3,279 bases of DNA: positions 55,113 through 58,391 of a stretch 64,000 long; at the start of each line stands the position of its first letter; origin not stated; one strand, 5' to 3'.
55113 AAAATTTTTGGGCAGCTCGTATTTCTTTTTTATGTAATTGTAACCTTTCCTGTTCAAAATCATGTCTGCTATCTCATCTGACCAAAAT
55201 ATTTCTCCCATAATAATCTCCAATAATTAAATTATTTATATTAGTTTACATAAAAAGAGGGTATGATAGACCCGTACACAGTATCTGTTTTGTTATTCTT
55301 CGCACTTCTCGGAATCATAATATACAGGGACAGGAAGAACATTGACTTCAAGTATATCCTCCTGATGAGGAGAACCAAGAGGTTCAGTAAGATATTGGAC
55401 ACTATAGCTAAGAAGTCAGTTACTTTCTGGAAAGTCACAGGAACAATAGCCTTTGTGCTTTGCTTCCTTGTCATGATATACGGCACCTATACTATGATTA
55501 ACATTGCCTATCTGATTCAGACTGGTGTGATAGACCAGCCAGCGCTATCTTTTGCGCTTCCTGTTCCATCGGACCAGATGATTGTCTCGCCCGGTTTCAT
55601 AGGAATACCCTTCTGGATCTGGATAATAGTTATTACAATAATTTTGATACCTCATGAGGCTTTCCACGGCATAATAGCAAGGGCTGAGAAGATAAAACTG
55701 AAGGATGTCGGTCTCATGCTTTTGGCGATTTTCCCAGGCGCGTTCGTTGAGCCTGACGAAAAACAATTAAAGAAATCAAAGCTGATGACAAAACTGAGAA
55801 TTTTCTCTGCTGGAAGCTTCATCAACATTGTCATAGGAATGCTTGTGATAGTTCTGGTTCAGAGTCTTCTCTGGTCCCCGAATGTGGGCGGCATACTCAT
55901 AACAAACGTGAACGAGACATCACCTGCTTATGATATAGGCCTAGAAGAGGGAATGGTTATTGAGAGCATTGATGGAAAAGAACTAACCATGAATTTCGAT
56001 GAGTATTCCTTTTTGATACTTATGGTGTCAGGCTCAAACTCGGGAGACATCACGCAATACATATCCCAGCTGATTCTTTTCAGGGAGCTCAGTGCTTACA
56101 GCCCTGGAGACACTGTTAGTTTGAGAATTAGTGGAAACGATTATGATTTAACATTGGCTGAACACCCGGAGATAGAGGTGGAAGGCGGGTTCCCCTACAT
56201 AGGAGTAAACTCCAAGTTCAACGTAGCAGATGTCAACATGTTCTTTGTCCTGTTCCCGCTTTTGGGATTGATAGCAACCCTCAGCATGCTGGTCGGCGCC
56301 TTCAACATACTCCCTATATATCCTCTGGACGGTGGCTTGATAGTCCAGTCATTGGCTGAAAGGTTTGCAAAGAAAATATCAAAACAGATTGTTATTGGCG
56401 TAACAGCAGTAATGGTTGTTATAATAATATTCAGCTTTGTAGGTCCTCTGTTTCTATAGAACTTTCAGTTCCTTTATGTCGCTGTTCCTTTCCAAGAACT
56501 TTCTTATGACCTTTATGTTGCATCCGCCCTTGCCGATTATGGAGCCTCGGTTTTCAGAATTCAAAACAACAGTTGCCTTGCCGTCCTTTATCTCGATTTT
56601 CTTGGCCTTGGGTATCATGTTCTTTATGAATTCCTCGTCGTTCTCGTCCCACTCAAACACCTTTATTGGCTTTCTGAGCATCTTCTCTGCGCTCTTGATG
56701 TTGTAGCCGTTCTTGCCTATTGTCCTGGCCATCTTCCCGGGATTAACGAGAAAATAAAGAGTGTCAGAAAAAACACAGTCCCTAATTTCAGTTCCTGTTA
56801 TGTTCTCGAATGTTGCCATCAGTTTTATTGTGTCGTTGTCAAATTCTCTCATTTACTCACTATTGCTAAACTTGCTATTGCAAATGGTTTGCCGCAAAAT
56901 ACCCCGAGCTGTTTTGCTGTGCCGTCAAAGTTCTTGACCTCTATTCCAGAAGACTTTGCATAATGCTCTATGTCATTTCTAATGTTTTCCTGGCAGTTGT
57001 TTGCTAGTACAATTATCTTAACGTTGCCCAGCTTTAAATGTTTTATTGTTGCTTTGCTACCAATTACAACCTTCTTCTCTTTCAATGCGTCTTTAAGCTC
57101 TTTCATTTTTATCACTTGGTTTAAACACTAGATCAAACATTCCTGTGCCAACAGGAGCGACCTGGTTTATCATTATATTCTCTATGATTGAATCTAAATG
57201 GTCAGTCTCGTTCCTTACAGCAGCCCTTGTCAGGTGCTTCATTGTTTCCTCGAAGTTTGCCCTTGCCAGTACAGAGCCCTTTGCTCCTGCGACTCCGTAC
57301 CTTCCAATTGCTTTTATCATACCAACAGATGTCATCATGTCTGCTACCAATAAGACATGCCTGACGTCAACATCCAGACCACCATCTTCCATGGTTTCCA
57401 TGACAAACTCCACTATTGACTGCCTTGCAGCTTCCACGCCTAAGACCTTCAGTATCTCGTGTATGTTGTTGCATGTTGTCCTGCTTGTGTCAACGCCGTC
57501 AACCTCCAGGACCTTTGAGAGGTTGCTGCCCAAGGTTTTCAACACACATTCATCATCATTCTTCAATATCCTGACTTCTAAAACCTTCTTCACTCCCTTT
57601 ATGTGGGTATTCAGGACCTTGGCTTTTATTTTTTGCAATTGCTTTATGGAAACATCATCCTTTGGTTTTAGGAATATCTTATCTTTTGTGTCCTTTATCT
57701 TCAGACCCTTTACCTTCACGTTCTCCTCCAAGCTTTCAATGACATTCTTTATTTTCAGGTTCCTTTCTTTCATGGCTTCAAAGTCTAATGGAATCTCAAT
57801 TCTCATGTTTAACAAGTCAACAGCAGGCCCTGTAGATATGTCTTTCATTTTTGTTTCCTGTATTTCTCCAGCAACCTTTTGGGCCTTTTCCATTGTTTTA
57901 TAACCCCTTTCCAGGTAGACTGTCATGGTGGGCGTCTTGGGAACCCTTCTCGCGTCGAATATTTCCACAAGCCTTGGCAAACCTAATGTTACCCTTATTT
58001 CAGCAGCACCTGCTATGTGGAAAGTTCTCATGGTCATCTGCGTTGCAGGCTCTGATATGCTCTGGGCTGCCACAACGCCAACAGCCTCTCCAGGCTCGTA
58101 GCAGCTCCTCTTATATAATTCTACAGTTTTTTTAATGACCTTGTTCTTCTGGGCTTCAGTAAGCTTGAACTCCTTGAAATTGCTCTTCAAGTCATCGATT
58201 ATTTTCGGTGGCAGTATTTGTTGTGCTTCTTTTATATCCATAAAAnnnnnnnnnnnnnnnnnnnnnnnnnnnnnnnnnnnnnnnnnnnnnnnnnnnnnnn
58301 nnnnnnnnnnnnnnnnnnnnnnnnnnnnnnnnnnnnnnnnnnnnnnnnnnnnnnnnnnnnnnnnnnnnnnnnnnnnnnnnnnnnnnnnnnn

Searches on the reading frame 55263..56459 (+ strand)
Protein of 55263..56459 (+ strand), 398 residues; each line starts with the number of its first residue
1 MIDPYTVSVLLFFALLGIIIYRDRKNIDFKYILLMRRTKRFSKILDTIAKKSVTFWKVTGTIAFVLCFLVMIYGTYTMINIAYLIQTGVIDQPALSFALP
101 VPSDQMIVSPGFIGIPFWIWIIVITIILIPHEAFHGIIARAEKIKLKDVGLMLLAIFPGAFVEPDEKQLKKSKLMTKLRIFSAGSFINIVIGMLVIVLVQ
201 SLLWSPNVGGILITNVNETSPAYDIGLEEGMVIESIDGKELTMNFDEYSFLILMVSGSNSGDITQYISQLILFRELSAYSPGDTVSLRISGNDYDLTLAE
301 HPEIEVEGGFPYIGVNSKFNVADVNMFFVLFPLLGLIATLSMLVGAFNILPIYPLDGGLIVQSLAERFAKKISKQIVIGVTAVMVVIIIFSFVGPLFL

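Call 6: search_protein_families(library=pfam, proteins=[window:55263-56459:+], max_evalue=0.001)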
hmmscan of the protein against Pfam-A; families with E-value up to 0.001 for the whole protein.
window:55263-56459:+ (398 aa): 2 families
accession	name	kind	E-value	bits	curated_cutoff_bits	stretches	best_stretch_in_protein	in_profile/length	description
PF02163.28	Peptidase_M50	-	1.9e-22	80.1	27.2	1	121-389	3-219/221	Peptidase family M50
PF17820.7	PDZ_6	-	6.4e-06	26.3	27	1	213-252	2-40/54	PDZ domain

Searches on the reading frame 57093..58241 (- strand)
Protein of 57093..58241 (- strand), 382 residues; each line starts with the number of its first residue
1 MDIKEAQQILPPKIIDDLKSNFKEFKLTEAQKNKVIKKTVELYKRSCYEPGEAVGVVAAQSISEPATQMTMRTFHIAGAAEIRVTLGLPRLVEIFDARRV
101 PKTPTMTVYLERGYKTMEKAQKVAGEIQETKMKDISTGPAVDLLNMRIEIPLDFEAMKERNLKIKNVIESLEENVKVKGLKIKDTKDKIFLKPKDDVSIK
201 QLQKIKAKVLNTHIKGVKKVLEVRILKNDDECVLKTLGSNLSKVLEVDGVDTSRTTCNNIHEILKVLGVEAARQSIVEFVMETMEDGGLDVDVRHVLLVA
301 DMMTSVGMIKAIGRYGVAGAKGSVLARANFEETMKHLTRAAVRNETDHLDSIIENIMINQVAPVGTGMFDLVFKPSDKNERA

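Call 6: search_protein_families(library=pfam, proteins=[window:57093-58241:-], max_evalue=0.001)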
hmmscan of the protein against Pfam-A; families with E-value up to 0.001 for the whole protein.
window:57093-58241:- (382 aa): 1 family
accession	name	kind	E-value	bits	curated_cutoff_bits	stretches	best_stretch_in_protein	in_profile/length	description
PF04998.22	RNA_pol_Rpb1_5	-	1.9e-51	175.5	28.5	1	47-321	67-263/267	RNA polymerase Rpb1, domain 5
